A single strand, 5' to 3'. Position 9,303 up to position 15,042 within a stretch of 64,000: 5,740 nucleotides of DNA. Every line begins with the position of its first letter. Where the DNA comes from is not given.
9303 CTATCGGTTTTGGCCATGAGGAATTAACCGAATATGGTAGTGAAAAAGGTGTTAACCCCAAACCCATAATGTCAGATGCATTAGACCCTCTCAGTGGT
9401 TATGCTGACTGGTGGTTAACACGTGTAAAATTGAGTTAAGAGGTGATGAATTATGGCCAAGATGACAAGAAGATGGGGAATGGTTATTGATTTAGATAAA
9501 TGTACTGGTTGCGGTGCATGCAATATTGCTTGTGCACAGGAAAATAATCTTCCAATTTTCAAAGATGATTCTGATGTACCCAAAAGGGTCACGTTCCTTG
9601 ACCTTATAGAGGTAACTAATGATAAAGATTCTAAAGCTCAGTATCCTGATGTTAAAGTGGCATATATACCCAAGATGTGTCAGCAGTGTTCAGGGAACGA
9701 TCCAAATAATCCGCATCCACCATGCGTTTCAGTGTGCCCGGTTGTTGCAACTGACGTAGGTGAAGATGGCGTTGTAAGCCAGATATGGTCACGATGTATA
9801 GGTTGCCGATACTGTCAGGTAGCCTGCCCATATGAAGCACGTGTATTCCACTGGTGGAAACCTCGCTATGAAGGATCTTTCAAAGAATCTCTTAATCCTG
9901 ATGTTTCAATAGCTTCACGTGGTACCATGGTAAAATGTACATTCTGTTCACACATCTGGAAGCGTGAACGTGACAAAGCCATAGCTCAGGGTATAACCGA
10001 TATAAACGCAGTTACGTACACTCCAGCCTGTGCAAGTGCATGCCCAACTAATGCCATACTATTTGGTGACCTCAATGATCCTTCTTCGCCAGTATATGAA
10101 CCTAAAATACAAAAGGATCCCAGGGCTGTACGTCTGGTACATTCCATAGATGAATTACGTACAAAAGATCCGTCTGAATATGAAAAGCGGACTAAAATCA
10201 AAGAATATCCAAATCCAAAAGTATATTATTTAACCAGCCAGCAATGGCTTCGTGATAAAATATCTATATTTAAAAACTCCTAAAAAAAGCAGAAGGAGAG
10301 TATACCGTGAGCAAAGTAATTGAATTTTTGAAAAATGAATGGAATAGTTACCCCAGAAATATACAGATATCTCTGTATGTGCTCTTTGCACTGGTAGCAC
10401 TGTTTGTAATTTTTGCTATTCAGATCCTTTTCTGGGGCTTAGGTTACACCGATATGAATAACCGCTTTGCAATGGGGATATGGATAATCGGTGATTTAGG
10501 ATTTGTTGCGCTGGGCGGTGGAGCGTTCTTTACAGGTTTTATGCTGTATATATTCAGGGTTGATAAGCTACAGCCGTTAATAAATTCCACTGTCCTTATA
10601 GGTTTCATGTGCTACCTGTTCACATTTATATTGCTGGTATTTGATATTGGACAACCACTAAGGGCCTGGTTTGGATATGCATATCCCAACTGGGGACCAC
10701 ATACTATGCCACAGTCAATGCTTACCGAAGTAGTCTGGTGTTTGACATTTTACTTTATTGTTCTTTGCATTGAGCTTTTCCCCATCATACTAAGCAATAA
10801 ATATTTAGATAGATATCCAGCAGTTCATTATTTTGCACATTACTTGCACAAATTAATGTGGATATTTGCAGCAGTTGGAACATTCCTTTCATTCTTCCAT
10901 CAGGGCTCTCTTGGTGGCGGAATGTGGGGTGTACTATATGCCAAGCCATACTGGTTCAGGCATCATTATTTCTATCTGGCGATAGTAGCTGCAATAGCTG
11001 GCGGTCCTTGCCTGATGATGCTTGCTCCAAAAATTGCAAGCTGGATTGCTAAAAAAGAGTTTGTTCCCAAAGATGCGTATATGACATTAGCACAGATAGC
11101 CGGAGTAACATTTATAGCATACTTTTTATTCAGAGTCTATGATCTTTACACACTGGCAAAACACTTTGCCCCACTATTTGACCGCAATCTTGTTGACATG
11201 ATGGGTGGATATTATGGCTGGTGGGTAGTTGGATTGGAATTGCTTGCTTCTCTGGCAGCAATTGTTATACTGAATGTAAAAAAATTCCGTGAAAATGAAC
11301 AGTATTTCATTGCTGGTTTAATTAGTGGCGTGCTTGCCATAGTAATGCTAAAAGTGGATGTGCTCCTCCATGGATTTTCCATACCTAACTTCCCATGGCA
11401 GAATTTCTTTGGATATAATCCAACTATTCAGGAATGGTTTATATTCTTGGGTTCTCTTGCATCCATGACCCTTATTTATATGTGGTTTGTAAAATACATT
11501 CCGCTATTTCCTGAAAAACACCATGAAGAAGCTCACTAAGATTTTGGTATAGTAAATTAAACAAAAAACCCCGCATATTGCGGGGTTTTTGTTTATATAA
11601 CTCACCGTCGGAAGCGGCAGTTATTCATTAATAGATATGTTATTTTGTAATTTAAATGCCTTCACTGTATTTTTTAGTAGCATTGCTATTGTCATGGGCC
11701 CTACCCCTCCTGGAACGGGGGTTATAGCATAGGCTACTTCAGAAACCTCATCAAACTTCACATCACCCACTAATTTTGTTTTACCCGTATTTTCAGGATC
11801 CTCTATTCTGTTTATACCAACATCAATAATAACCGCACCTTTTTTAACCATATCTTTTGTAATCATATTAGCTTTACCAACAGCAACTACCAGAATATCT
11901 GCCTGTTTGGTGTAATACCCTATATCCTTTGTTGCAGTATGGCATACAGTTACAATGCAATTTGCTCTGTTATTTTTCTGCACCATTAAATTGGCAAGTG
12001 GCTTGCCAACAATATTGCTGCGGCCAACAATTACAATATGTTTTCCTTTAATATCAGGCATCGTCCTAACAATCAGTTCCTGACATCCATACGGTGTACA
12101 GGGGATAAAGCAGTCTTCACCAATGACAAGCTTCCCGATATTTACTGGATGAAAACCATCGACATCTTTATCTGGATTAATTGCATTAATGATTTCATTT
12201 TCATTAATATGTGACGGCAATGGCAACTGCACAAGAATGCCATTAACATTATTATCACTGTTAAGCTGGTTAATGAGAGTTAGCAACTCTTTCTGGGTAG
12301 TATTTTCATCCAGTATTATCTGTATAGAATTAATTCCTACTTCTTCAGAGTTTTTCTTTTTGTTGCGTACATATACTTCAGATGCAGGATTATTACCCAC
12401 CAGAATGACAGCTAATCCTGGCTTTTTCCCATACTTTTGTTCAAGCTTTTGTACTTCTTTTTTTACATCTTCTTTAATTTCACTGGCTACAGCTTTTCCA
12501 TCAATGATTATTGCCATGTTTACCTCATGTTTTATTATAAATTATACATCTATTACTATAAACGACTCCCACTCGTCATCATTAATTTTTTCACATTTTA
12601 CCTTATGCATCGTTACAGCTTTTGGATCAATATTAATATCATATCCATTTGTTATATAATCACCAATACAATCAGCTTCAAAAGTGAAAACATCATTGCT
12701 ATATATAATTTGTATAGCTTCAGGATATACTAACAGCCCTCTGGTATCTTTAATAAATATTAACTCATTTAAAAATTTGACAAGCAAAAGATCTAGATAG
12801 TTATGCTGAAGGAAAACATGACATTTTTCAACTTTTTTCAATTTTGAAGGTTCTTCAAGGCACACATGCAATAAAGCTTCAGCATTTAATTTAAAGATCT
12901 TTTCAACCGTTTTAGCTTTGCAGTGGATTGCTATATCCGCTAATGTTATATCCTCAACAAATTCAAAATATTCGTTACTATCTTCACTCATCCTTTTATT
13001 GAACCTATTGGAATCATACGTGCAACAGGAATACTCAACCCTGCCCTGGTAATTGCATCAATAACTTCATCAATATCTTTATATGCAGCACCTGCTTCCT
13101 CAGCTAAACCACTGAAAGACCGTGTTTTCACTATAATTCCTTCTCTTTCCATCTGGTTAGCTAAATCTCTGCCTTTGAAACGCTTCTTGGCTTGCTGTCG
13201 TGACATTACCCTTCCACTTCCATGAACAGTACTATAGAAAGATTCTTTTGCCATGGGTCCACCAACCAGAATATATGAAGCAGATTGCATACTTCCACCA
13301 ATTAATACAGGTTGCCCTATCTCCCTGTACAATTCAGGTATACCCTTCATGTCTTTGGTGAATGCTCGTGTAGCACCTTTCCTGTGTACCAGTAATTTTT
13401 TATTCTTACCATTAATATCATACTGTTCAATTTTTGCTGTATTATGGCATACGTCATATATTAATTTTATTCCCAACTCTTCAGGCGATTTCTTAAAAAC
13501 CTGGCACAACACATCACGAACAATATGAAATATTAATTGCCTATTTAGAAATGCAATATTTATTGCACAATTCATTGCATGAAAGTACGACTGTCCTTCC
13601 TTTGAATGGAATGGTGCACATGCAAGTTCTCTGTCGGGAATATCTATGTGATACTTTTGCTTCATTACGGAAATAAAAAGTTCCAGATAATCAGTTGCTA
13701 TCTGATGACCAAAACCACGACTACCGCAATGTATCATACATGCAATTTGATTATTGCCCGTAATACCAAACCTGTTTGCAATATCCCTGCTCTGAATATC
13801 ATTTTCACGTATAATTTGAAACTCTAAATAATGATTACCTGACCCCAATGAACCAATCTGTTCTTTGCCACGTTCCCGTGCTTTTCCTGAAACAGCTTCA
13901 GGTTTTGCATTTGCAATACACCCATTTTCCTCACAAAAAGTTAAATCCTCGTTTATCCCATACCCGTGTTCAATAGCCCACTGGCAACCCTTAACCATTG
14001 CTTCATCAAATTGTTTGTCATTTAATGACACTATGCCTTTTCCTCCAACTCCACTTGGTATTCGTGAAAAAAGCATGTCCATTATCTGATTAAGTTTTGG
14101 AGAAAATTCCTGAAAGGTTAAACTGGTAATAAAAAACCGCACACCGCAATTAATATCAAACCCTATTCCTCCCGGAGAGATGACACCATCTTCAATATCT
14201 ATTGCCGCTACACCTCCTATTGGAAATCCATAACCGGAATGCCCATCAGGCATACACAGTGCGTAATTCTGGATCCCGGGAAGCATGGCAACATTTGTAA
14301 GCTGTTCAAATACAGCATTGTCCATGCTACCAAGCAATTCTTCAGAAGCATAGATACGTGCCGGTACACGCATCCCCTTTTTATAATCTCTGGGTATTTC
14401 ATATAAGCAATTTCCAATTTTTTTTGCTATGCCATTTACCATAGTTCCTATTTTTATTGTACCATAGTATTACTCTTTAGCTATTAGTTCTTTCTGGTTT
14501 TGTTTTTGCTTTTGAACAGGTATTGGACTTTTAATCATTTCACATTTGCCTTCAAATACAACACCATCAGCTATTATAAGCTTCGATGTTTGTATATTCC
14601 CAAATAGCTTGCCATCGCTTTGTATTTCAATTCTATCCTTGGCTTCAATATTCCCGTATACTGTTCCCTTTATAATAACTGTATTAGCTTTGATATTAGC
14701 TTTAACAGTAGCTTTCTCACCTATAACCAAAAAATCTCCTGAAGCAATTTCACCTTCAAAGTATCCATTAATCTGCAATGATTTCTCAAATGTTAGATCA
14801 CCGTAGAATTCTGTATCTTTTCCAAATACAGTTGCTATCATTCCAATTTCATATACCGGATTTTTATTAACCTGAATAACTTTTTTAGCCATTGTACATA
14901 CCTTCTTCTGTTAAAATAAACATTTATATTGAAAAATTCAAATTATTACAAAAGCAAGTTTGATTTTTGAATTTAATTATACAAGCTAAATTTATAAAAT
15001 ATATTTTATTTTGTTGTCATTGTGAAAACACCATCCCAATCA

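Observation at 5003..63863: Strongly over-represented oligomer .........(C) dispersed through genes and intergenic DNA: candidate DNA-uptake-signal-like motif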

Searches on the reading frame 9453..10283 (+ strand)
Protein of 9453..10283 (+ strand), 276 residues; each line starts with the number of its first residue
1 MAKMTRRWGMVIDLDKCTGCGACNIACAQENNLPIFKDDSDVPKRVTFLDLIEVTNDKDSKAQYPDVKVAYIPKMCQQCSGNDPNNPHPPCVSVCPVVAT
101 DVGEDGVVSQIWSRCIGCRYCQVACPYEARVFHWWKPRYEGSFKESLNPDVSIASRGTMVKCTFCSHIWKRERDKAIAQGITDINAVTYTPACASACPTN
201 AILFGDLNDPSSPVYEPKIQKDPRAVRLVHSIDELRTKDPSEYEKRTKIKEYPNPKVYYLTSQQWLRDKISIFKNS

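Call 33: search_protein_families(library=pfam, proteins=[window:9453-10283:+], max_evalue=0.00001)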
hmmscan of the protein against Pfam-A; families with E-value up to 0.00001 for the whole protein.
window:9453-10283:+ (276 aa): 8 families
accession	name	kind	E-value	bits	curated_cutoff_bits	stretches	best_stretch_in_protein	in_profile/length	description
PF12838.12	Fer4_7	-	1.4e-12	48.3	27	1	114-201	1-52/52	4Fe-4S dicluster domain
PF13237.11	Fer4_10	-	3.6e-12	46.4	25.5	1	10-96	2-53/53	4Fe-4S dicluster domain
PF00037.32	Fer4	-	2.4e-10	40.2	21.1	0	111-129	4-22/24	4Fe-4S binding domain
PF12797.12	Fer4_2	-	2.2e-09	37.1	24.5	1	8-27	1-20/22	4Fe-4S binding domain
PF13183.11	Fer4_8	-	1.3e-08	35.7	27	0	14-97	2-66/68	4Fe-4S dicluster domain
PF13187.11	Fer4_9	-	1.7e-08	34.8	27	0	114-202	1-52/52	4Fe-4S dicluster domain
PF25160.1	LdpA_Fe-S-bd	-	9.7e-07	28.9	27.6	0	87-128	5-41/49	LdpA Fe-S cluster-binding domain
PF12837.12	Fer4_6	-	3.3e-06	27.2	25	0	11-28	3-20/24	4Fe-4S binding domain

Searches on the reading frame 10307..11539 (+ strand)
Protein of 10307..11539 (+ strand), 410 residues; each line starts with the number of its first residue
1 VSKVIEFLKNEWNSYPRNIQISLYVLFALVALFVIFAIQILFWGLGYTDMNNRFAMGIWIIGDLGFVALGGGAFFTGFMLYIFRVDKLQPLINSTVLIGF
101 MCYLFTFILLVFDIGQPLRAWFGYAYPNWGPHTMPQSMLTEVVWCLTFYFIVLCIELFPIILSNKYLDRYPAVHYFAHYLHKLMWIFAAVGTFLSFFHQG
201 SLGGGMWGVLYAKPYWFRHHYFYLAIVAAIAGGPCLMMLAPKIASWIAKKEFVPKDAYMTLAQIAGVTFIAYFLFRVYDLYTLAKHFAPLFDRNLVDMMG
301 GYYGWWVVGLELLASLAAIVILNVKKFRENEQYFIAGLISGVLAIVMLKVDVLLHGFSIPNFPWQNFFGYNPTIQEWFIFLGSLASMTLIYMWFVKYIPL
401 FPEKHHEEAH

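Call 33: search_protein_families(library=pfam, proteins=[window:10307-11539:+], max_evalue=0.00001)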
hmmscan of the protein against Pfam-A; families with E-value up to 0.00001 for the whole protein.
window:10307-11539:+ (410 aa): 0 families

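Call 51: search_protein_families(library=ncbifam, proteins=[window:10307-11539:+], max_evalue=0.00001)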
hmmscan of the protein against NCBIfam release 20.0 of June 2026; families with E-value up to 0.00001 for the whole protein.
window:10307-11539:+ (410 aa): 3 families
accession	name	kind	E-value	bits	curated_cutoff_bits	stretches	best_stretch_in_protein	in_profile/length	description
NF041784.1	mnquin_red_QrcD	equivalog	2.6e-96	323.4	570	1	20-405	19-405/408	menaquinone reductase integral membrane subunit QrcD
NF008133.1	PRK10881.1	equivalog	2.4e-27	96.4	450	1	19-403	12-376/377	Ni/Fe-hydrogenase cytochrome b subunit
NF045714.1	sulf_resp_HmcC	equivalog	1.8e-19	70.3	550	1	28-404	10-371/376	sulfate respiration complex protein HmcC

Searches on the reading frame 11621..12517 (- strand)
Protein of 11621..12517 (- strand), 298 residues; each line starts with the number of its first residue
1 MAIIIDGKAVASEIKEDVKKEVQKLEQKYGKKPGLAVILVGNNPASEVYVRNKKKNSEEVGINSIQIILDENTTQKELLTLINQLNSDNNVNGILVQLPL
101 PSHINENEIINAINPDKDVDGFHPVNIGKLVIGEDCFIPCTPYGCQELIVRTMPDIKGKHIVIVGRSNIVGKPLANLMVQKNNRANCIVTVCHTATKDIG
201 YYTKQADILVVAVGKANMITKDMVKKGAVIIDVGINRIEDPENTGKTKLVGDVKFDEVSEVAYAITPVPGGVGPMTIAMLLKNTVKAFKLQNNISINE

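Call 33: search_protein_families(library=pfam, proteins=[window:11621-12517:-], max_evalue=0.00001)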
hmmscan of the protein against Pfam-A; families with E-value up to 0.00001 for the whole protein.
window:11621-12517:- (298 aa): 2 families
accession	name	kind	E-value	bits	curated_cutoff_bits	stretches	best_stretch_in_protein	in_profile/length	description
PF02882.25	THF_DHG_CYH_C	-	3.1e-68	228.6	27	1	123-291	1-159/160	Tetrahydrofolate dehydrogenase/cyclohydrolase, NAD(P)-binding domain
PF00763.28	THF_DHG_CYH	-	1.8e-45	154.3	32.8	1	5-120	1-115/115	Tetrahydrofolate dehydrogenase/cyclohydrolase, catalytic domain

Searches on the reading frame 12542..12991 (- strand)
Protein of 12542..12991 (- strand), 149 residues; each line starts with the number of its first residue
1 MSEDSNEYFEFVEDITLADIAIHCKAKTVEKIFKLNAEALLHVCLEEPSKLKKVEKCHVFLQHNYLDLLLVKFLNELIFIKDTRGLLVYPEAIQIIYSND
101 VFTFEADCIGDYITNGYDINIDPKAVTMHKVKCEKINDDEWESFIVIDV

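Call 33: search_protein_families(library=pfam, proteins=[window:12542-12991:-], max_evalue=0.00001)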
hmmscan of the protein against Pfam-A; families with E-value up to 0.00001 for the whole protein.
window:12542-12991:- (149 aa): 1 family
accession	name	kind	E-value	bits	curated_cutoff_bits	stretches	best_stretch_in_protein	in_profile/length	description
PF01951.21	Archease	-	5.5e-21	75.7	25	1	9-149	1-136/136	Archease protein family (MTH1598/TM1083)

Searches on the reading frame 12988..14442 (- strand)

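Call 33: search_protein_families(library=pfam, proteins=[window:12988-14442:-], max_evalue=0.00001)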
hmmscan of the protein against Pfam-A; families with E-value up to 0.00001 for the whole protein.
window:12988-14442:- (484 aa): 1 family
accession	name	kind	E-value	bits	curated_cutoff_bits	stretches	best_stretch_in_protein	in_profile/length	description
PF01139.22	RtcB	-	5.4e-161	537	27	1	47-484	1-426/426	tRNA-splicing ligase RtcB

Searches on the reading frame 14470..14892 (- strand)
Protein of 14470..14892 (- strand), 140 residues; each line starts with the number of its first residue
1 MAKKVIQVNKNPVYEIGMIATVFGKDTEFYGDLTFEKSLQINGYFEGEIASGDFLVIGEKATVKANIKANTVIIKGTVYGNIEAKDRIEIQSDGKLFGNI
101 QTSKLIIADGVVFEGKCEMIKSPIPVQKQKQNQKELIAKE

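Call 34: search_protein_families(library=pfam, proteins=[window:14470-14892:-], max_evalue=0.00001)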
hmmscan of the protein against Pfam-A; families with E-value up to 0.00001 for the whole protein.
window:14470-14892:- (140 aa): 1 family
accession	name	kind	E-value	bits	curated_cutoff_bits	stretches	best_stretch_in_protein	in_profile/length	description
PF04519.19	Bactofilin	-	1.6e-29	102.4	27.9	1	21-118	1-98/98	Polymer-forming cytoskeletal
